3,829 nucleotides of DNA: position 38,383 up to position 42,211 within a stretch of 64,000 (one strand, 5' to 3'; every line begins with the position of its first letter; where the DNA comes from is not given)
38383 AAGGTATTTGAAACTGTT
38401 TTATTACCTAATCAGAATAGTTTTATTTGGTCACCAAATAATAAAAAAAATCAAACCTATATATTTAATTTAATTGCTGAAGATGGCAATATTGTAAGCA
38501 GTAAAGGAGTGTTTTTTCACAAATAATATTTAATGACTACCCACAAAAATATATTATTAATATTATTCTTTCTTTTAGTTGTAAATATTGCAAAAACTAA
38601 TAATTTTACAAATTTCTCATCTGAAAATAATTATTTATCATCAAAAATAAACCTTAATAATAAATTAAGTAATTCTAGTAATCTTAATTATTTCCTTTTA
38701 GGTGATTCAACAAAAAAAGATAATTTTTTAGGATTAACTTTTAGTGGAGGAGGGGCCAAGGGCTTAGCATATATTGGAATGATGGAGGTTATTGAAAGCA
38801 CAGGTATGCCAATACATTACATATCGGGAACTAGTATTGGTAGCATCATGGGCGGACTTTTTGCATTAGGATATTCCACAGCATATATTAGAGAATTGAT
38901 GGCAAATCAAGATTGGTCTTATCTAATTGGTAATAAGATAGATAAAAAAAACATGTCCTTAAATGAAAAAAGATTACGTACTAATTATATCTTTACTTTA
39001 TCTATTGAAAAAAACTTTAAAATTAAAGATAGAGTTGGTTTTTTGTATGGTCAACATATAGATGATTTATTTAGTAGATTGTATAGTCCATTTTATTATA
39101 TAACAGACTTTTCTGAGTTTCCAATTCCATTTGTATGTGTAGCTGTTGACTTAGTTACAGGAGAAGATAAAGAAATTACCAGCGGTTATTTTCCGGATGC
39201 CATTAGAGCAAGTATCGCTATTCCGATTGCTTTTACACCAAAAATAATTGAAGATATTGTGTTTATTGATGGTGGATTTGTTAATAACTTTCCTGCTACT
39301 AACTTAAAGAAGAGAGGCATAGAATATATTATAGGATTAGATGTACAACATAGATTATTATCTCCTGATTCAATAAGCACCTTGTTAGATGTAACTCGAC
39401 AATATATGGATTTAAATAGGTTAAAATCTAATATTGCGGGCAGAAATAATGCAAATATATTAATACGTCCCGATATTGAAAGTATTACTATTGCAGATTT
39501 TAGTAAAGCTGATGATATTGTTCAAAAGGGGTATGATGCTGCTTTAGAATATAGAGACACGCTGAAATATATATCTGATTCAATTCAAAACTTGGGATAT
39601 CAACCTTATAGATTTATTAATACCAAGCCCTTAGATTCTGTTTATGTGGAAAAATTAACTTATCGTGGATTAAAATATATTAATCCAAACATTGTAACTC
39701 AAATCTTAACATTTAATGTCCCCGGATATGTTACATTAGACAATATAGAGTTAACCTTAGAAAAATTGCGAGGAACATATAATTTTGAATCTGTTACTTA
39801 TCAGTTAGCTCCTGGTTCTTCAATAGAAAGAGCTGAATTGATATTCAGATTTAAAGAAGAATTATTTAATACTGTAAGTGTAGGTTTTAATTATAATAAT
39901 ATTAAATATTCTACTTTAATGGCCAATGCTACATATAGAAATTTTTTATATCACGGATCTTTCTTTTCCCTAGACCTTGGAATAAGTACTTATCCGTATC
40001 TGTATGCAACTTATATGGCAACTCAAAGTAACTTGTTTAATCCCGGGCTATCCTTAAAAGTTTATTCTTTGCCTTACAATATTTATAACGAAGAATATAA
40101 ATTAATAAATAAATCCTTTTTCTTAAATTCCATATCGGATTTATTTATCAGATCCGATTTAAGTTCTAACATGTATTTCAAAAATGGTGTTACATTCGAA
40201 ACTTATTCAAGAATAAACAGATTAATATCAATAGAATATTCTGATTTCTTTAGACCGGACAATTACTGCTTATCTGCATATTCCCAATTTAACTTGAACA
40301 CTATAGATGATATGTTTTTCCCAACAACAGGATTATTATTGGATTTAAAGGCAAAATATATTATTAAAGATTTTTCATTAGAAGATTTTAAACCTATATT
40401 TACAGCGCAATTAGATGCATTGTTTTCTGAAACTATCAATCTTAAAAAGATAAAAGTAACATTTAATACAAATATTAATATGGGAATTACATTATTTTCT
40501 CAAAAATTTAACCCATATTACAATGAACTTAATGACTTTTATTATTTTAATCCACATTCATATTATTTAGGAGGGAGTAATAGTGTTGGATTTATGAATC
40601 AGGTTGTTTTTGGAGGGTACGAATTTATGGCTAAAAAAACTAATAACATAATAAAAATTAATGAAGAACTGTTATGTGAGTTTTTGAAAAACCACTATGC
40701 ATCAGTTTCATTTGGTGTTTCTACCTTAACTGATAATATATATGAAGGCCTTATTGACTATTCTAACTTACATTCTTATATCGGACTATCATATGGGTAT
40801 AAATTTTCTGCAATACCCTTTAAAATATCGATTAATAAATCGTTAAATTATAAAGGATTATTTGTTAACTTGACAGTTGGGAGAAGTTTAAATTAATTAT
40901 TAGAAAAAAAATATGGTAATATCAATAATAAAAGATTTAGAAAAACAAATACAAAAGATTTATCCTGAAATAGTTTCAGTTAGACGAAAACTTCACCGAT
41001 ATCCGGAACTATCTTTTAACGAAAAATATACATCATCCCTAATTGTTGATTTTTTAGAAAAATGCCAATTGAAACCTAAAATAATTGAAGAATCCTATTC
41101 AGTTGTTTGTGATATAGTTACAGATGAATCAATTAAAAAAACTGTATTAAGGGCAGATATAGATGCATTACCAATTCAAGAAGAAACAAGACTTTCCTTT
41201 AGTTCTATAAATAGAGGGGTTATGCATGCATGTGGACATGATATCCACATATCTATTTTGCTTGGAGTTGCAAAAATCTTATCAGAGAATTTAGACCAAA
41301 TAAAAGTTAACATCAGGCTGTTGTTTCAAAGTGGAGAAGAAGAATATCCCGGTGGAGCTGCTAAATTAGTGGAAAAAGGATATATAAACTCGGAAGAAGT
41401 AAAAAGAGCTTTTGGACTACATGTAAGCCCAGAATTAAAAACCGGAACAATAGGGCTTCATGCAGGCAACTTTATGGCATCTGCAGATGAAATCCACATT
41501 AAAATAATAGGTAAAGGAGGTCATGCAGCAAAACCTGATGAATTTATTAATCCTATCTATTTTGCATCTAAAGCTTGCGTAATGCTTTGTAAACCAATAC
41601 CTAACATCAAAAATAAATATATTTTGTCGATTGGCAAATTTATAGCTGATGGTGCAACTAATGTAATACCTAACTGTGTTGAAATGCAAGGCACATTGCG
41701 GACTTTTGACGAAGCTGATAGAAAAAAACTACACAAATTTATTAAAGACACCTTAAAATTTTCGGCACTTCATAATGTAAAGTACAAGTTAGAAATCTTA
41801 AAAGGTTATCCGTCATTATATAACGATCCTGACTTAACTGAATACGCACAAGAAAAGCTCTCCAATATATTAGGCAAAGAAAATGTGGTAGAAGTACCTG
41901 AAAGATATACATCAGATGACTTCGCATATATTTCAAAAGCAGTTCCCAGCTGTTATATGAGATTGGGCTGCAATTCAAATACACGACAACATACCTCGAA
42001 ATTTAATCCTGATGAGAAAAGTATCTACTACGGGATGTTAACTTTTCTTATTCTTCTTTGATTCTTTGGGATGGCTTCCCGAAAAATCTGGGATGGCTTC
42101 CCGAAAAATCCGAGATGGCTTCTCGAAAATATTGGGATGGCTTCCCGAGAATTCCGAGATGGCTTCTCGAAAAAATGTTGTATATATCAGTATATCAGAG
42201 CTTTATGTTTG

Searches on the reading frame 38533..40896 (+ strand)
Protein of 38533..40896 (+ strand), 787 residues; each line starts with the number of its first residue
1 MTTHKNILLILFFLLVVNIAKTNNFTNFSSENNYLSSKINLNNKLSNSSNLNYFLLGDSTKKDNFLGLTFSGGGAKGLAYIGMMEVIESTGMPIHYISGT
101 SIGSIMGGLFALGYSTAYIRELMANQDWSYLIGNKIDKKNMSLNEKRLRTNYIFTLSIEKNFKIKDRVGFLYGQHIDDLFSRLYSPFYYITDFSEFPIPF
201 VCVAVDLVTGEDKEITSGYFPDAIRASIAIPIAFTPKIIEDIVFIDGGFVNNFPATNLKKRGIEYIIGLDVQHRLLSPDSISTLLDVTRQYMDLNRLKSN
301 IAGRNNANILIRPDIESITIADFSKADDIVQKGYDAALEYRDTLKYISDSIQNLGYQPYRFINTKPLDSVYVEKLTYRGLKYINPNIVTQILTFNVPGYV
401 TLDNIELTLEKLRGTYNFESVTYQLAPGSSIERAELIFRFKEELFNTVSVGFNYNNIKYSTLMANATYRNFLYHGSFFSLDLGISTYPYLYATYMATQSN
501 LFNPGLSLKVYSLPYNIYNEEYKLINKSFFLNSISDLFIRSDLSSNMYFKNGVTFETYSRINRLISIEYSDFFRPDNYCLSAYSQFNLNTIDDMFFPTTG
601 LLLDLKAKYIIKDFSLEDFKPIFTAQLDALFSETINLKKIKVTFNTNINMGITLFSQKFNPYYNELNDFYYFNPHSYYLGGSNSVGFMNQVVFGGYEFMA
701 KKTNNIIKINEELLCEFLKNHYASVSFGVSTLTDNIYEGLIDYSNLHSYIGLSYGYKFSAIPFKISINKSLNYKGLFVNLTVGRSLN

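Call 11: search_protein_families(library=pfam, proteins=[window:38533-40896:+])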
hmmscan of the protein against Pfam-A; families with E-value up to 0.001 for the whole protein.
window:38533-40896:+ (787 aa): 2 families
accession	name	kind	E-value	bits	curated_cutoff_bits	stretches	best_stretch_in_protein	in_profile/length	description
PF01734.28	Patatin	-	1.7e-27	97.3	27.7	1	68-256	1-188/191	Patatin-like phospholipase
PF19143.6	Omp85_2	-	2.1e-10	40.9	23.1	1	438-761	5-324/351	OMP85 superfamily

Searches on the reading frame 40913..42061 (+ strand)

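Call 11: search_protein_families(library=pfam, proteins=[window:40913-42061:+])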
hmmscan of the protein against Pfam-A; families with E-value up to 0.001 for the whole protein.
window:40913-42061:+ (382 aa): 2 families
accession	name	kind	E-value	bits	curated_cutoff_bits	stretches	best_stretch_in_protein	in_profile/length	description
PF01546.33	Peptidase_M20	-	6e-38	131.3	24.6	1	78-375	1-197/206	Peptidase family M20/M25/M40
PF07687.19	M20_dimer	-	1.4e-07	31.8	21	1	193-282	8-100/107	Peptidase dimerisation domain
